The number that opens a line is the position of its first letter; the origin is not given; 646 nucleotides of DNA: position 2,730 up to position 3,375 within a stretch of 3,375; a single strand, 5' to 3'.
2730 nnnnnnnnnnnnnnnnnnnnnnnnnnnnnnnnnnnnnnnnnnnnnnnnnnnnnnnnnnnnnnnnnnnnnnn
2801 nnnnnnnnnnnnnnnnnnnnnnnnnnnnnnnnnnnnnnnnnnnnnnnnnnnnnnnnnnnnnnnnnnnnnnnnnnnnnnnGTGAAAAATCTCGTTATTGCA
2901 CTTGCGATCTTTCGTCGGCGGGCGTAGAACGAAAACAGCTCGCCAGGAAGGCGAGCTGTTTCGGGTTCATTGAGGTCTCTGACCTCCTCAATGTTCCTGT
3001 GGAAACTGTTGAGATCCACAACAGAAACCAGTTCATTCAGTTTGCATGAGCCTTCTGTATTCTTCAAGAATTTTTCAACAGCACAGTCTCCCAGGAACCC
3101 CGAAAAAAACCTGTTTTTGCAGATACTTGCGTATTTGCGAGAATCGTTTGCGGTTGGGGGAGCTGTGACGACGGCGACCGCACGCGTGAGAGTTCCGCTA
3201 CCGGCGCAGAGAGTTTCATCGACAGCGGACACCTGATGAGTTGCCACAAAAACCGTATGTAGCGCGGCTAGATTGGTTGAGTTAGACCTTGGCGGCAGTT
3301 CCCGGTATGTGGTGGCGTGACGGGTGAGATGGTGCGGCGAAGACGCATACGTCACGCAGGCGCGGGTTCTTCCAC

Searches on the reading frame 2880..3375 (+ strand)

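Call 47: search_protein_families(proteins=[L010:1098-1541:-], library=ncbifam, max_evalue=1)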
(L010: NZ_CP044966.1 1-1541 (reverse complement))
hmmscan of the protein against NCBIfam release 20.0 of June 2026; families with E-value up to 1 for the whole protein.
L010:1098-1541:- (147 aa): 0 families
